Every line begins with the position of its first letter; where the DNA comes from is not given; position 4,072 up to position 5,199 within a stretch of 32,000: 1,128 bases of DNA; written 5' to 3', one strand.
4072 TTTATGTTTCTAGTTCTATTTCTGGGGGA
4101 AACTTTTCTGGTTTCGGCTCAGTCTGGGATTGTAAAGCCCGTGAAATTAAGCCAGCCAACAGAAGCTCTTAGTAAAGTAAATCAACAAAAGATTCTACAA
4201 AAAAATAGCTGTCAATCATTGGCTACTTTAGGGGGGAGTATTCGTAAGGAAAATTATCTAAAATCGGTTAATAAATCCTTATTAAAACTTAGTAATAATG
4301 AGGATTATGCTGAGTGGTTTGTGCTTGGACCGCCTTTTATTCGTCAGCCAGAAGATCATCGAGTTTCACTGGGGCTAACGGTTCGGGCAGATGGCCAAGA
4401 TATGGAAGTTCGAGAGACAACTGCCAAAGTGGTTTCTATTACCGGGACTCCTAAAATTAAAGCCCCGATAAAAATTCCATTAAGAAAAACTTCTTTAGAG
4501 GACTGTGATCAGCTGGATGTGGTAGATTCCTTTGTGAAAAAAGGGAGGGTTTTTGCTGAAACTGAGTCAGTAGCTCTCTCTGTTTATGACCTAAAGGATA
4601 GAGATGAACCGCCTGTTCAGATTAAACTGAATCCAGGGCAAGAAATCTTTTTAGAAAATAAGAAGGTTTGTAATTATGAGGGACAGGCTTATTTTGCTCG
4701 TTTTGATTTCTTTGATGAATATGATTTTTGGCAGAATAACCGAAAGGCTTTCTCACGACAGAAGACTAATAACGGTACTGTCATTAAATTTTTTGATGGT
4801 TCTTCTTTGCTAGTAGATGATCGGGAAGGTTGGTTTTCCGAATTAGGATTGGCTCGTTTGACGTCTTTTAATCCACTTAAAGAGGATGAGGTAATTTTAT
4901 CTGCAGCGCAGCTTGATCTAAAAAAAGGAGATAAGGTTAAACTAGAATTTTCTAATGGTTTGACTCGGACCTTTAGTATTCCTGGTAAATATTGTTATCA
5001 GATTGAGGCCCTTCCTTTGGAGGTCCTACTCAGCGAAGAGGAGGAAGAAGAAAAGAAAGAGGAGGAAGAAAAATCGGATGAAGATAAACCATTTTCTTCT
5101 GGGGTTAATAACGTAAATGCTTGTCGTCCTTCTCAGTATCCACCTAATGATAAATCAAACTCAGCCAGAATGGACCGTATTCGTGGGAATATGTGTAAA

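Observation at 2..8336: Translationally coupled operon of five orphan proteins, mostly with signal peptides, plus a convergent sixth, next to secA: candidate undescribed cell-surface system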

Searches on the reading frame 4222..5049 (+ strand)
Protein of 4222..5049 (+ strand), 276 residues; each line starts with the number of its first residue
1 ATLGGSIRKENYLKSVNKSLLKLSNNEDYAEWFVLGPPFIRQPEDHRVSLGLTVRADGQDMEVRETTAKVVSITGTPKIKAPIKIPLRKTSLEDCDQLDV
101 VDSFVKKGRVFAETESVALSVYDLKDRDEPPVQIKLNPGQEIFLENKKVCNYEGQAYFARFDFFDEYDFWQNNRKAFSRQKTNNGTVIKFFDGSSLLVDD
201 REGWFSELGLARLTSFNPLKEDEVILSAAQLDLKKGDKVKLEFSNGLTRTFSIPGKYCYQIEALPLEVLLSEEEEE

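Call 22: search_solved_structures(query=A1, max_evalue=1)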
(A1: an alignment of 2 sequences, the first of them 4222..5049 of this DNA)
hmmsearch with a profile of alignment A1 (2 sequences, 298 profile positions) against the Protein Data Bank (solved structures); distinct sequences matched with E-value up to 1: 3.
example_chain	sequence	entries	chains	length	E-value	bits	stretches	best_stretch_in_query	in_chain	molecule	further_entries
8feh_D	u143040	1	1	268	0.12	14.7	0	109-151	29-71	Minor capsid protein A1 fusion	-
8g9a_A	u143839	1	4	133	0.13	14.6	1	46-99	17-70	a resurrected ancestor (AncRNase) of the pancreatic-type RNases 2 and 3 sub-families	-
2vf9_A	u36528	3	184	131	0.21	13.9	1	73-132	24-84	COAT PROTEIN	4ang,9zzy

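Call 25: search_protein_representatives(alignment_id=A1)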
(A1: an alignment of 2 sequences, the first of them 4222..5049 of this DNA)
Query: 2 sequences, 298 profile positions. Proteins with E-value up to 0.001 (for the whole library): 26; up to 1e-10: 4; up to 1e-30: 2. The best 26 are listed.
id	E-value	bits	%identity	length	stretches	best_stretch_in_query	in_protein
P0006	9.0e-163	556.8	-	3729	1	1-298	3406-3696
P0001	1.1e-149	513.9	-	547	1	2-290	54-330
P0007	1.1e-28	116.6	-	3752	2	9-173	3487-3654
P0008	3.4e-12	62.5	-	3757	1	5-168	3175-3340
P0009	2.0e-10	56.7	-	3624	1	17-168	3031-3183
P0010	6.1e-10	55.1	-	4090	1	30-167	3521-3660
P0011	7.8e-10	54.7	-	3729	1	21-167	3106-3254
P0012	4.1e-09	52.4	-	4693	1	26-173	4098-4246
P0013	9.7e-09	51.1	-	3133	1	27-169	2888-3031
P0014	4.3e-08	49.0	-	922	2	3-218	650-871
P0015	7.1e-08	48.3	-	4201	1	24-169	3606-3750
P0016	7.2e-08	48.3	-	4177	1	22-168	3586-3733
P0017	8.7e-08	48.0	-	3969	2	21-168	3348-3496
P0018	8.7e-08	48.0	-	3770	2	21-167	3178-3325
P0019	4.2e-07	45.8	-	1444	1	25-219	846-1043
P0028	3.8e-05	39.4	-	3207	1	30-187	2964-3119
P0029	5.5e-05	38.8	-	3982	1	25-170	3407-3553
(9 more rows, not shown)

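Call 28: search_protein_families(library=pfam, proteins=[P0006, P0007], max_evalue=0.01)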
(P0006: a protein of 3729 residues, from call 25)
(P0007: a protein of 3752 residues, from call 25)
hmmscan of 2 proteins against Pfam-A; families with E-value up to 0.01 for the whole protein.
P0006 (3729 aa): 3 families
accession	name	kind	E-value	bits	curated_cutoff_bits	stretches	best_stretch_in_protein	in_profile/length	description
PF13517.12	FG-GAP_3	-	2.8e-05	25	26.9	0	1887-1940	8-61/61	FG-GAP-like repeat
PF18565.7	Glyco_hydro2_C5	-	5.3e-05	23.5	32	0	1406-1484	13-101/103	Glycoside hydrolase family 2 C-terminal domain 5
PF02369.22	Big_1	-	0.0089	16.6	34.9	0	1087-1156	11-77/93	Bacterial Ig-like domain (group 1)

P0007 (3752 aa): 1 family
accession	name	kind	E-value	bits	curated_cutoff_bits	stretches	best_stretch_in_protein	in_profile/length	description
PF13517.12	FG-GAP_3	-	8.4e-05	23.5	26.9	0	1945-1974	2-31/61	FG-GAP-like repeat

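Call 29: find_encoding_contigs(protein=P0007, flank=10000, max_places=4)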
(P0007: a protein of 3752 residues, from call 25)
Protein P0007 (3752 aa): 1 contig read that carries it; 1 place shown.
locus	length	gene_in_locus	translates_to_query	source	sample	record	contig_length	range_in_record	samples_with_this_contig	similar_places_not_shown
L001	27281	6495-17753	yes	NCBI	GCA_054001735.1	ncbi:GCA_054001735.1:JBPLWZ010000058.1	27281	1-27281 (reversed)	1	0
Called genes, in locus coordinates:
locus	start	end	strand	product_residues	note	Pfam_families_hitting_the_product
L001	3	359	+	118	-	?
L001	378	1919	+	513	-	PF14402:7TM_transglut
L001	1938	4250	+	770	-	PF14397:ATPgrasp_ST, PF02655:ATP-grasp_3 (faint), PF08014:MATCAP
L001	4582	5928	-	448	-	PF00999:Na_H_Exchanger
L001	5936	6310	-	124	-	PF07784:DUF1622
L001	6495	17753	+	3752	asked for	-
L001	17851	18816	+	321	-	-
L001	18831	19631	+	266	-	-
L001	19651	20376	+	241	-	-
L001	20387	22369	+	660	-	-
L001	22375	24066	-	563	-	-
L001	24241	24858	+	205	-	-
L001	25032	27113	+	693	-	PF02436:PYC_OADA (weak)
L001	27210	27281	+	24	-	?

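Call 33: find_encoding_contigs(protein=P0008, flank=10000, max_places=3)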
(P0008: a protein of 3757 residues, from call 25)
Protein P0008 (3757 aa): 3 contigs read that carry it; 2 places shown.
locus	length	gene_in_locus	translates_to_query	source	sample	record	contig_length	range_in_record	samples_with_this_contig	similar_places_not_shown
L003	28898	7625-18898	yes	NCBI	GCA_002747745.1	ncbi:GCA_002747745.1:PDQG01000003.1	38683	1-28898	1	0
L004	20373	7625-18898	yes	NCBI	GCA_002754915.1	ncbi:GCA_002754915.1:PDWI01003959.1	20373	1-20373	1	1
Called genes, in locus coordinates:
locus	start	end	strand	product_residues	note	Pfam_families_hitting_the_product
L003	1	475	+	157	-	?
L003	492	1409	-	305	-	PF04230:PS_pyruv_trans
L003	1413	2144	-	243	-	PF20772:TACO1_YebC_N, PF01709:Transcrip_reg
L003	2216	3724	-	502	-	PF08245:Mur_ligase_M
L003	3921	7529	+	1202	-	-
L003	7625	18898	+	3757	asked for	-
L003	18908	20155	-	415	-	-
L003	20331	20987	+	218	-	PF07963:N_methyl (weak)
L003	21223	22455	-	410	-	PF03979:Sigma70_r1_1, PF00140:Sigma70_r1_2, PF04542:Sigma70_r2, PF04539:Sigma70_r3, PF04545:Sigma70_r4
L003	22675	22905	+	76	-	-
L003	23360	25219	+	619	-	PF12846:AAA_10 (faint), PF19044:P-loop_TraG, PF01935:DUF87, PF19044:P-loop_TraG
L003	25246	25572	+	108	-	-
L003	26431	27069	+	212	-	PF00881:Nitroreductase, PF14512:TM1586_NiRdase (faint)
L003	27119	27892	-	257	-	PF01745:IPT (faint), PF01715:IPPT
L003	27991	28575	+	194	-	PF21033:RMD1-3 (faint), PF07719:TPR_2 (faint), PF12895:ANAPC3 (faint), PF13174:TPR_6 (faint), PF13428:TPR_14 (faint), PF13431:TPR_17 (faint), PF13371:TPR_9 (weak), PF00515:TPR_1 (weak), +5 more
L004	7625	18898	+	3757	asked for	-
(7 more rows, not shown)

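Call 38: find_related_loci(query=A3, collection=genome_contigs, flank=10000)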
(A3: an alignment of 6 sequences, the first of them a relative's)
Query A3 (3729 aa) in genome_contigs; peptide patterns used: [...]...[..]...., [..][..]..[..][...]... (x = any residue, [..] = any of these).
49 stretches matched a pattern; 17 encode a relative of the query (tblastn E <= 1e-3); 15 distinct loci.
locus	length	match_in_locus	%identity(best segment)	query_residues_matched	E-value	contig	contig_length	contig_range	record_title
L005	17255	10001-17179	41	1-2335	0e+0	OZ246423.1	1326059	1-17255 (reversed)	MAG: Candidatus Altimarinota bacterium isolate 38dfdaa7-23c9-415c-95bd-71b6b8237c91 genome assembly, chromosome: 1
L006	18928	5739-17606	35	8-3626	0e+0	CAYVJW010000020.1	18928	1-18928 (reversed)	MAG TPA_asm: uncultured Candidatus Peribacteria bacterium isolate binchicken_co65_50 genome assembly, contig: NODE_11954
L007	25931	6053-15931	29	37-3463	0e+0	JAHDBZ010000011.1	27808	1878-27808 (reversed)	MAG: Candidatus Gracilibacteria bacterium isolate MAG-122 RZ_4796, whole genome shotgun sequence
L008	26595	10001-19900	31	16-3623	0e+0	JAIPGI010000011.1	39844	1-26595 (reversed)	MAG: Candidatus Gracilibacteria bacterium isolate Tobar12.5m-G38 Tobar12-5m-C712, whole genome shotgun sequence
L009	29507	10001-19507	30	23-3572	0e+0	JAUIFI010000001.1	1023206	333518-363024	MAG: bacterium isolate 8_bin.77 NODE_5_length_1023206_cov_7.442498, whole genome shotgun sequence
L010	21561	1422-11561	29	17-3630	7e-171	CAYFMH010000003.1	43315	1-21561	MAG TPA_asm: uncultured Candidatus Peribacteria bacterium isolate ERP019367_co2_130 genome assembly, contig: NODE_761_le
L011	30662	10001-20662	31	17-3623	1e-166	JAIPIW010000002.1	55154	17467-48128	MAG: Candidatus Gracilibacteria bacterium isolate Tobar13m-G44 Tobar13m-C779, whole genome shotgun sequence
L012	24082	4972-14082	31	45-3624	0e+0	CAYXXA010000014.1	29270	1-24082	MAG TPA_asm: uncultured Candidatus Peribacteria bacterium isolate SRP144503_co3_131 genome assembly, contig: NODE_173_le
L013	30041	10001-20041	27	17-3617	7e-135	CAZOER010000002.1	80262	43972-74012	MAG TPA_asm: uncultured Candidatus Peribacteria bacterium isolate binchicken_co28_198 genome assembly, contig: NODE_208_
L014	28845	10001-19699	29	17-3623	4e-176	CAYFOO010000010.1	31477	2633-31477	MAG TPA_asm: uncultured Candidatus Peribacteria bacterium isolate ERP019367_co2_108 genome assembly, contig: NODE_1137_l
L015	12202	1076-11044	26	17-3627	0e+0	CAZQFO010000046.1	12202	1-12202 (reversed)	MAG TPA_asm: uncultured Candidatus Peribacteria bacterium isolate SRP077602_co7_132 genome assembly, contig: NODE_24279_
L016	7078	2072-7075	33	16-1824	3e-120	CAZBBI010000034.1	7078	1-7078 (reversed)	MAG TPA_asm: uncultured Candidatus Peribacteria bacterium isolate binchicken_co47_194 genome assembly, contig: NODE_8555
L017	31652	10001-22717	26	45-3619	1e-138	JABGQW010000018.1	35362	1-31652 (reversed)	MAG: bacterium isolate co234_bin65 NODE_2431_length_35362_cov_38.297533, whole genome shotgun sequence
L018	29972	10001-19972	29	15-3572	2e-133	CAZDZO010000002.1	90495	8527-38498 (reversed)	MAG TPA_asm: uncultured Candidatus Peribacteria bacterium isolate binchicken_co28_221 genome assembly, contig: NODE_172_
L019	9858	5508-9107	31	15-1269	4e-85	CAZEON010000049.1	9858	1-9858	MAG TPA_asm: uncultured Candidatus Peribacteria bacterium isolate binchicken_co181_617 genome assembly, contig: NODE_137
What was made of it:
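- Closest known: Large extracellular or surface proteins of Peribacteria and Absconditabacteria. Same: The giant here was found in MAGs labelled Peribacteria and Gracilibacteria (call 38).
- A giant of this family was found in MAGs labelled Peribacteria, Gracilibacteria and Altimarinota (call 38).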

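Call 79: search_protein_families(library=pfam, alignment_id=A3, max_evalue=0.01)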
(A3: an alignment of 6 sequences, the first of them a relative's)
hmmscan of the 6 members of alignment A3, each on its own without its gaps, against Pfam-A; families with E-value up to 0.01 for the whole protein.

A. member 1, P0006 (3729 aa): 3 families
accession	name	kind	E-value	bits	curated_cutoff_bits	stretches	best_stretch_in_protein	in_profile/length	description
PF13517.12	FG-GAP_3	-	2.8e-05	25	26.9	0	1887-1940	8-61/61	FG-GAP-like repeat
PF18565.7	Glyco_hydro2_C5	-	5.3e-05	23.5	32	0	1406-1484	13-101/103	Glycoside hydrolase family 2 C-terminal domain 5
PF02369.22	Big_1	-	0.0089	16.6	34.9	0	1087-1156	11-77/93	Bacterial Ig-like domain (group 1)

B. families by the number of members that match (of 6 scanned): 5 families
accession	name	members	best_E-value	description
PF18565.7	Glyco_hydro2_C5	4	1.4e-05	Glycoside hydrolase family 2 C-terminal domain 5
PF13517.12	FG-GAP_3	2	2.8e-05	FG-GAP-like repeat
PF09134.16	Invasin_D3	1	9.2e-05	Invasin, domain 3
PF12945.12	PilZNR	1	0.0086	Flagellar protein YcgR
PF02369.22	Big_1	1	0.0089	Bacterial Ig-like domain (group 1)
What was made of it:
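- Closest known: Invasin/intimin-type Ig arrays and integrin-like FG-GAP/VCBS propellers. Same: Weak Big_1, Invasin_D3, GH2_C5 and FG-GAP_3 matches fall in the middle of the giants (calls 28, 79).
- It gives weak Big_1, Invasin_D3, GH2_C5 (Ig-like) and FG-GAP_3 hits (calls 28, 79).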

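Call 87: find_encoding_contigs(protein=P0013, flank=8000, max_places=2)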
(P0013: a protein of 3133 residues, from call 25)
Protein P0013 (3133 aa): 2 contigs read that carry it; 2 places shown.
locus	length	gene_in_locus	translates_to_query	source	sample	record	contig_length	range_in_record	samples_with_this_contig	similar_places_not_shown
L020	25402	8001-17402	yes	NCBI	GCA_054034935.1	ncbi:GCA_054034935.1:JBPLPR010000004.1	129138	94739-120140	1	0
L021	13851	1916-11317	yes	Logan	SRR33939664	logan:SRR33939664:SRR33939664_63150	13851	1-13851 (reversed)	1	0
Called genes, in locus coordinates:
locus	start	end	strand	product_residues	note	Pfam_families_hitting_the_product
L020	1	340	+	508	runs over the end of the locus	PF14402:7TM_transglut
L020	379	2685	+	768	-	PF14397:ATPgrasp_ST, PF02655:ATP-grasp_3 (faint), PF08443:RimK (faint), PF08014:MATCAP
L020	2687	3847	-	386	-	PF00162:PGK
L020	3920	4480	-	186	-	-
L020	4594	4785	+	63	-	-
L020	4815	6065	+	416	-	PF13192:Thioredoxin_3 (faint), PF13098:Thioredoxin_2, PF13462:Thioredoxin_4, PF01323:DSBA (faint)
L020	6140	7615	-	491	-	PF23914:TPR_CcmH_CycH (faint), PF07719:TPR_2 (faint), PF13428:TPR_14 (faint), PF12895:ANAPC3 (faint), PF25063:ARM_TT21_C, PF13424:TPR_12 (weak), PF14559:TPR_19 (weak), PF00515:TPR_1 (weak), +7 more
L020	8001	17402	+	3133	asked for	-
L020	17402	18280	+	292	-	-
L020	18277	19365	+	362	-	-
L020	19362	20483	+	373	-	-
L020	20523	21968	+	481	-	PF01547:SBP_bac_1, PF13416:SBP_bac_8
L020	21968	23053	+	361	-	-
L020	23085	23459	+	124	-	PF18895:T4SS_pilin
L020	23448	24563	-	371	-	PF02412:TSP_3 (faint)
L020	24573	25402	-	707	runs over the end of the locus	PF10101:DUF2339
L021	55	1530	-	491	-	PF23914:TPR_CcmH_CycH (faint), PF07719:TPR_2 (faint), PF13428:TPR_14 (faint), PF12895:ANAPC3 (faint), PF25063:ARM_TT21_C, PF13424:TPR_12 (weak), PF14559:TPR_19 (weak), PF00515:TPR_1 (weak), +7 more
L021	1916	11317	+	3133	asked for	-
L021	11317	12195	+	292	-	-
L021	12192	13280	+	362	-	-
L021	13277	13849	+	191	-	?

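Call 88: find_encoding_contigs(protein=P0028, flank=8000, max_places=2)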
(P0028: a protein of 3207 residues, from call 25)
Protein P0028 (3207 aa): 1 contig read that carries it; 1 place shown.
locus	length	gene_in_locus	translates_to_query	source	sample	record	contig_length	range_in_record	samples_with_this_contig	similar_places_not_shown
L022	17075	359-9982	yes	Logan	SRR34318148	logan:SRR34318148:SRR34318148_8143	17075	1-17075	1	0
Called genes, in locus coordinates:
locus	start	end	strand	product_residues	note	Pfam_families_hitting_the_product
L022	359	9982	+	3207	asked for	-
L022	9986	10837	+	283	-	-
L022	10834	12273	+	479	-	-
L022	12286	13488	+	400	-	-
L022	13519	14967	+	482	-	PF01547:SBP_bac_1, PF13416:SBP_bac_8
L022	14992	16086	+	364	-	-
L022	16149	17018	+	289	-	PF10672:Methyltrans_SAM, PF03602:Cons_hypoth95 (weak)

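Call 94: search_solved_structures(query=A3, max_evalue=0.1)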
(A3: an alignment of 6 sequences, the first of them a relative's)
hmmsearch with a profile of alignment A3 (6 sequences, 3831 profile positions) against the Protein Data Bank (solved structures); distinct sequences matched with E-value up to 0.1: 1.
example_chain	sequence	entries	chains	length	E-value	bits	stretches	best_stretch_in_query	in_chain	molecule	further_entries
28op_U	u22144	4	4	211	0.004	16.5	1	2499-2659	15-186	Centromere protein U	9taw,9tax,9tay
